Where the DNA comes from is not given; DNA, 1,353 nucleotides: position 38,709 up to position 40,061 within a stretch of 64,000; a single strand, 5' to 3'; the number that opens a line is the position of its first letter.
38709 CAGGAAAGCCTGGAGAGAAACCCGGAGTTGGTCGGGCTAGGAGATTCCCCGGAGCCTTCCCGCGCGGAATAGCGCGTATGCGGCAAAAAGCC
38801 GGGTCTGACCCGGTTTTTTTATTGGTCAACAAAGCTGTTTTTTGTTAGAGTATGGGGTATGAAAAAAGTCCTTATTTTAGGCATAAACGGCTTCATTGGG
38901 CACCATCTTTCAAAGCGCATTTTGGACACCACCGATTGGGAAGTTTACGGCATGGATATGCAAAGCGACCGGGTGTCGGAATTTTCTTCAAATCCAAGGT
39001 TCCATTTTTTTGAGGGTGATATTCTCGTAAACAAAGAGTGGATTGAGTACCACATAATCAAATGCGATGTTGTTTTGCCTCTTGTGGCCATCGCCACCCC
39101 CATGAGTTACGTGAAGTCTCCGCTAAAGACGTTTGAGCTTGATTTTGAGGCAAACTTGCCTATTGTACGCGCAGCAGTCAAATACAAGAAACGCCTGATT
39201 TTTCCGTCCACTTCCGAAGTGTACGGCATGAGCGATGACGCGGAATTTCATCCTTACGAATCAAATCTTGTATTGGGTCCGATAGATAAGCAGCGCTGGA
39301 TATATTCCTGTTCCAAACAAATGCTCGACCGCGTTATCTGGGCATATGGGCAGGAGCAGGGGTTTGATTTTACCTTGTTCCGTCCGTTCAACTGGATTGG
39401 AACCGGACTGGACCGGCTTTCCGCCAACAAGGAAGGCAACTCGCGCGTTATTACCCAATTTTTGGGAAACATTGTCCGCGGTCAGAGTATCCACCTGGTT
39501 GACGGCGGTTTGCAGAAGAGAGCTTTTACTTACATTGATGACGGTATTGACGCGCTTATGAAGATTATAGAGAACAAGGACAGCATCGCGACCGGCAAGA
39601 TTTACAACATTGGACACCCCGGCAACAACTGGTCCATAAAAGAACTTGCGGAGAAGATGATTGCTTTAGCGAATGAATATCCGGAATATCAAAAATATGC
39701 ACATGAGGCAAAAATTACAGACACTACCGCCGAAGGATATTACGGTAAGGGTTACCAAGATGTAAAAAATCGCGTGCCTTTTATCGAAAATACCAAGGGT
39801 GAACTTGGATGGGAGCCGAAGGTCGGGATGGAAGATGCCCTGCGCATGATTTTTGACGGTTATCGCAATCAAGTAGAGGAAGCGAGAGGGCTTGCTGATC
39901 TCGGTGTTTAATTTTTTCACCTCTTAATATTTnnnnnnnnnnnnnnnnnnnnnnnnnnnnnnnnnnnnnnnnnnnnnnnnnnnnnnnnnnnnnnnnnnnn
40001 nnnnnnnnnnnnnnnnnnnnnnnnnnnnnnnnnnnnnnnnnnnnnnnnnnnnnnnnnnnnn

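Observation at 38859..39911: Stand-alone ArnA-decarboxylase homologue plus ArnC-like and GT-C candidates, but no ArnB aminotransferase in the window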

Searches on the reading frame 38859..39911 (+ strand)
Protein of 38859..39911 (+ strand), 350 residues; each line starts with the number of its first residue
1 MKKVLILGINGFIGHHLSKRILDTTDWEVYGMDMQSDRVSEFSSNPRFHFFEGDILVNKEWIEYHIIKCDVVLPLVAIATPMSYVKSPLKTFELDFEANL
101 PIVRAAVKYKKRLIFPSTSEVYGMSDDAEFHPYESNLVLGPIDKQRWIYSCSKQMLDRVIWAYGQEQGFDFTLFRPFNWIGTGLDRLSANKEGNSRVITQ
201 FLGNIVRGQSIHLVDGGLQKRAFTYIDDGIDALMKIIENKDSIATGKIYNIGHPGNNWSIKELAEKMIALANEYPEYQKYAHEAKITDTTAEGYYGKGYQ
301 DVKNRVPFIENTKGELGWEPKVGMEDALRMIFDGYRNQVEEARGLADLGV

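Call 5: search_protein_families(library=pfam, proteins=[window:38859-39911:+])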
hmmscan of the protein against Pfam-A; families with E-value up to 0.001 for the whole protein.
window:38859-39911:+ (350 aa): 4 families
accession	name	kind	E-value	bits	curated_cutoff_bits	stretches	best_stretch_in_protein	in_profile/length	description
PF01370.27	Epimerase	-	1.2e-50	172.7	20.9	1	4-252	1-240/240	NAD dependent epimerase/dehydratase family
PF16363.11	GDP_Man_Dehyd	-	7.1e-31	108.3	27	1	5-330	1-331/332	GDP-mannose 4,6 dehydratase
PF01073.25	3Beta_HSD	-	1.1e-05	25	22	1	5-131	1-130/280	3-beta hydroxysteroid dehydrogenase/isomerase family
PF13460.12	NAD_binding_10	-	0.00027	21.3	27.2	1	8-176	1-143/184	NAD(P)H-binding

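Call 7: search_protein_families(library=ncbifam, proteins=[window:38859-39911:+], max_evalue=0.00001)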
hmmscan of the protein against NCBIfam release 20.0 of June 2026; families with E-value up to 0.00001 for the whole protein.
window:38859-39911:+ (350 aa): 10 families
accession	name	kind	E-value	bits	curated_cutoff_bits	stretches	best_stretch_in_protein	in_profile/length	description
NF008872.0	PRK11908.1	equivalog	5.8e-186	617.5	294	1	1-346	1-346/349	bifunctional UDP-4-keto-pentose/UDP-xylose synthase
NF005998.1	PRK08125.1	equivalog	3.9e-147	491.4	777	1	2-333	316-647/649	bifunctional UDP-4-amino-4-deoxy-L-arabinose formyltransferase/UDP-glucuronic acid oxidase ArnA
TIGR04180.1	EDH_00030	hypoth_equivalog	1e-18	67.4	475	1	4-272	1-257/297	NAD-dependent 4,6-dehydratase LegB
TIGR01181.1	dTDP_gluc_dehyt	equivalog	4.1e-18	65.5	365.1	1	3-338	1-314/321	dTDP-glucose 4,6-dehydratase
TIGR01179.1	galE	equivalog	3e-15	55.9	262.3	1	3-273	1-277/332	UDP-glucose 4-epimerase GalE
TIGR02197.1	heptose_epim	equivalog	1.3e-13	50.9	274.6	1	4-273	1-262/316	ADP-glyceromanno-heptose 6-epimerase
NF047922.1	GDPFucSynFcl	equivalog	2.4e-08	33.8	500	1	102-335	88-301/308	GDP-L-fucose synthase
NF041015.1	UDPsulfquin_syn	equivalog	3.2e-08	33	575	0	2-39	1-37/384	UDP-sulfoquinovose synthase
NF047837.1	UDPAcbARedWbcJ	equivalog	7.2e-07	28.4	500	0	148-270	102-214/372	UDP-2-acetamido-2,6-beta-L-arabino-hexul-4-ose reductase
NF011728.1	PRK15181.1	equivalog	2.9e-06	26.5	760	1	2-279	16-290/348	Vi polysaccharide biosynthesis UDP-N-acetylglucosaminuronic acid C-4 epimerase TviC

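Call 14: find_homologous_proteins(query=window:38859-39908:+, max_evalue=1e-20)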
Query window:38859-39908:+ (350 aa): 8000 proteins with E <= 1e-20 among 8000 candidates; the best 120 are listed.
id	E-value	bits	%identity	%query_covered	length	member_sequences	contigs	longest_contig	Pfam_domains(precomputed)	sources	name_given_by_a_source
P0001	4.0e-222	755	92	100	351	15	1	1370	PF16363.12,PF01370.28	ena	-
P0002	9.5e-219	744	90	100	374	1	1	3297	PF16363.12,PF01073.26,PF01370.28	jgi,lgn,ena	-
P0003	6.9e-213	725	89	100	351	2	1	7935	PF16363.12,PF01073.26,PF01370.28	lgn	-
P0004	9.2e-207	704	-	-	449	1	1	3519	PF16363.12,PF01370.28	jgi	jgi:nucleoside-diphosphate-sugar epimerase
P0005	2.3e-195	667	89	91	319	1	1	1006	PF16363.12,PF01370.28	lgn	-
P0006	3.4e-189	647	92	86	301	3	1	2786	PF16363.12,PF01370.28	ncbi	ncbi:MAG: bifunctional UDP-4-keto-pentose/UDP-xylose synthase, partial [Patescibacteria group bacter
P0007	4.2e-186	637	78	99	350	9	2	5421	PF16363.12,PF01073.26,PF01370.28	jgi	jgi:nucleoside-diphosphate-sugar epimerase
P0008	3.3e-181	620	-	-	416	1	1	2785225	PF16363.12,PF13460.13,PF01370.28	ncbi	ncbi:bifunctional UDP-4-keto-pentose/UDP-xylose synthase [Cupriavidus phytorum]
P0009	1.1e-179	615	76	99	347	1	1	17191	PF16363.12,PF01073.26,PF13460.13,PF01370.28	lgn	-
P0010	4.5e-178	610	73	99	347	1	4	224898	PF16363.12,PF01370.28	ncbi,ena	-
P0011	4.9e-178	610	69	99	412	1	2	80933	PF16363.12,PF01370.28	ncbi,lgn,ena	-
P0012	1.2e-177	609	74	99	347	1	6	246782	PF16363.12,PF13460.13,PF01370.28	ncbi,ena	-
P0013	2.1e-177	608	76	99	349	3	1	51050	PF16363.12,PF01073.26,PF13460.13,PF01370.28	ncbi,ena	-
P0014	8.4e-177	606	74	99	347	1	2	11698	PF16363.12,PF01073.26,PF01370.28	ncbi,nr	ncbi:MAG: bifunctional UDP-4-keto-pentose/UDP-xylose synthase [Burkholderiales bacterium]|nr:bifunct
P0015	1.1e-176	606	74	99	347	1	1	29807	PF16363.12,PF13460.13,PF01370.28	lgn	-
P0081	8.8e-173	593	72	99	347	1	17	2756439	PF16363.12,PF01073.26,PF01370.28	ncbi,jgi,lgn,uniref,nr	ncbi:bifunctional UDP-4-keto-pentose/UDP-xylose synthase [Ferrovum myxofaciens]|jgi:nucleoside-dipho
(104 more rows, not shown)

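Call 15: search_solved_structures(query=window:38859-39908:+, max_evalue=1e-10, show_alignments=2)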
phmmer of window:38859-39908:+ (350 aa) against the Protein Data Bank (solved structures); distinct sequences matched with E-value up to 1e-10: 21.
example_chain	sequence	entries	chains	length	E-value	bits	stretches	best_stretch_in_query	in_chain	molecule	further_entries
3slg_A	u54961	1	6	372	7.7e-166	555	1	2-347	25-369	PbgP3 protein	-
1u9j_A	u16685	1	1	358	4.7e-124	417.6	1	3-336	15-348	Hypothetical protein yfbG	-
2bll_A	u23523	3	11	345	4.9e-124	417.5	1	3-336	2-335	PROTEIN YFBG | UDP-4-amino-4-deoxy-L-arabinose formyltransferase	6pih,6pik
9v5h_G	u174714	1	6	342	5e-124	417.5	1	3-336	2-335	Bifunctional polymyxin resistance protein ArnA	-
8gjh_A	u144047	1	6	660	9e-124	416.6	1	3-340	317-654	Bifunctional polymyxin resistance protein ArnA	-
1z73_A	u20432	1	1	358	1.2e-123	416.2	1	3-336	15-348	protein ArnA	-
1z7b_A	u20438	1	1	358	2.3e-123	415.3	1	3-336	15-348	protein ArnA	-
1z7e_A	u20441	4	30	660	2.9e-123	414.9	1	3-336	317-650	protein ArnA | Bifunctional polymyxin resistance protein ArnA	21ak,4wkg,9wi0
1z75_A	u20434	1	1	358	3.2e-123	414.8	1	3-336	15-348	protein ArnA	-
1z74_A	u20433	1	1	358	4.5e-123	414.3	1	3-336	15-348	protein ArnA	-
8ftn_A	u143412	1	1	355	5.9e-123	413.9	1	3-336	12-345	Bifunctional UDP-4-amino-4-deoxy-L-arabinose formyltransferase/UDP-glucuronic acid oxidase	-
6h0p_A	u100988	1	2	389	6.9e-60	206.5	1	4-332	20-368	UDP-D-apiose/UDP-D-xylose synthase 1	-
6h0n_A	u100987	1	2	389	2.5e-59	204.7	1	4-332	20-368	UDP-D-apiose/UDP-D-xylose synthase 1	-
4gll_A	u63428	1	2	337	2.7e-24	89.4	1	2-340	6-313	UDP-glucuronic acid decarboxylase 1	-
2b69_A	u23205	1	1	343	2.9e-24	89.3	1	2-340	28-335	UDP-glucuronate decarboxylase 1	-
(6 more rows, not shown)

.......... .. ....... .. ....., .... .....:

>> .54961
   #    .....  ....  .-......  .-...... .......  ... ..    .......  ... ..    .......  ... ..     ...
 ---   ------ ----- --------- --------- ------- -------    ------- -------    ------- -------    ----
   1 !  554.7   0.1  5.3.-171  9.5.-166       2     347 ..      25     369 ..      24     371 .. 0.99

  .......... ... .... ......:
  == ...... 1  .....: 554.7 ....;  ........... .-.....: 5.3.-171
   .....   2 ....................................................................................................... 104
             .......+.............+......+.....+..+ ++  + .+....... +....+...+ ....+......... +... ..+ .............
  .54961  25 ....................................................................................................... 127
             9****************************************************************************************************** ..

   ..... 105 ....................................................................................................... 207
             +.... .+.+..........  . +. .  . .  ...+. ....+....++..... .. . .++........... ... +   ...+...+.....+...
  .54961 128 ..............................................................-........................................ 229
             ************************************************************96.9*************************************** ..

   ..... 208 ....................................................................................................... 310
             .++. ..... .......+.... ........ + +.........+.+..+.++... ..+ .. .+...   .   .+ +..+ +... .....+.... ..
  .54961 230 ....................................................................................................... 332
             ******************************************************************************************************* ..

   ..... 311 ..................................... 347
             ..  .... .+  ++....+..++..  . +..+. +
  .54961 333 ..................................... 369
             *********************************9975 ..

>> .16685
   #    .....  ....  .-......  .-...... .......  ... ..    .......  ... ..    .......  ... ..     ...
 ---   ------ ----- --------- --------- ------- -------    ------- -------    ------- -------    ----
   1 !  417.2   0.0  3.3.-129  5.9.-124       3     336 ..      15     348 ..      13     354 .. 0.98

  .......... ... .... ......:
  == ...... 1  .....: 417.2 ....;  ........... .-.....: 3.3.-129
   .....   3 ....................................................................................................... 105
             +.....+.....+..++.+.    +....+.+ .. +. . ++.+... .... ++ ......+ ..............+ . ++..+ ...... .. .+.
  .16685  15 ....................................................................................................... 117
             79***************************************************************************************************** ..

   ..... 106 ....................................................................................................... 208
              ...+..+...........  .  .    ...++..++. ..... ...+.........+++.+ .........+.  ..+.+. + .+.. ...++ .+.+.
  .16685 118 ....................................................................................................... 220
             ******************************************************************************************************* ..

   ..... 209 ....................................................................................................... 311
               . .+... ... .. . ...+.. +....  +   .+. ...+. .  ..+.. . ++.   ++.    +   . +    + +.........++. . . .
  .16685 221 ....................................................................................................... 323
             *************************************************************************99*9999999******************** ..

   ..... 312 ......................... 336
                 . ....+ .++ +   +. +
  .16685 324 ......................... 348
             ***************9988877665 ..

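Call 16: find_encoding_contigs(protein=window:38859-39911:+, flank=10000, max_places=4)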
Protein window:38859-39911:+ (350 aa): 1 contig read that carries it; 1 place shown.
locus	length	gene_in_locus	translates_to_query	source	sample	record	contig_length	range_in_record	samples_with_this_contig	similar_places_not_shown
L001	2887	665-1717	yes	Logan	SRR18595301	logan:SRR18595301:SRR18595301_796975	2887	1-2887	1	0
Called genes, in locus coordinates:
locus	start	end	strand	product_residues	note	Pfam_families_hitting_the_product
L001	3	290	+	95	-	?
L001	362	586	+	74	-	-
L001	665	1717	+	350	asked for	PF01073:3Beta_HSD (faint), PF01370:Epimerase, PF16363:GDP_Man_Dehyd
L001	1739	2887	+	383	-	?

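Call 17: find_encoding_contigs(protein=P0003, flank=10000, max_places=3)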
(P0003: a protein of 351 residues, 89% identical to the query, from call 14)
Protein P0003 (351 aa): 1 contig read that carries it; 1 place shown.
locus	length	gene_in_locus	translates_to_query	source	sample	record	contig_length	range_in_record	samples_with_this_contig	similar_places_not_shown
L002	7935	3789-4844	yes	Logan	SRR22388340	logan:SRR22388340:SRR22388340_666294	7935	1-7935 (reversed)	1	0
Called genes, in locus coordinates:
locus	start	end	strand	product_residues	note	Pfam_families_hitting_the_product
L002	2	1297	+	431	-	?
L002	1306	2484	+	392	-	PF12836:HHH_3, PF00801:PKD (weak), PF18911:PKD_4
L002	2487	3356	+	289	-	PF01073:3Beta_HSD, PF01370:Epimerase, PF02719:Polysacc_synt_2, PF04321:RmlD_sub_bind (weak), PF16363:GDP_Man_Dehyd, PF07993:NAD_binding_4 (faint)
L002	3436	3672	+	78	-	-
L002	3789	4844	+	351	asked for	PF01073:3Beta_HSD (weak), PF01370:Epimerase, PF16363:GDP_Man_Dehyd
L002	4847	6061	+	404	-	PF13439:Glyco_transf_4, PF13579:Glyco_trans_4_4, PF20706:GT4-conflict, PF00534:Glycos_transf_1, PF13692:Glyco_trans_1_4, PF13524:Glyco_trans_1_2 (weak)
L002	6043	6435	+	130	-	-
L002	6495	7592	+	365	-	PF13439:Glyco_transf_4, PF13579:Glyco_trans_4_4, PF00534:Glycos_transf_1, PF13692:Glyco_trans_1_4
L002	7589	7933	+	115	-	?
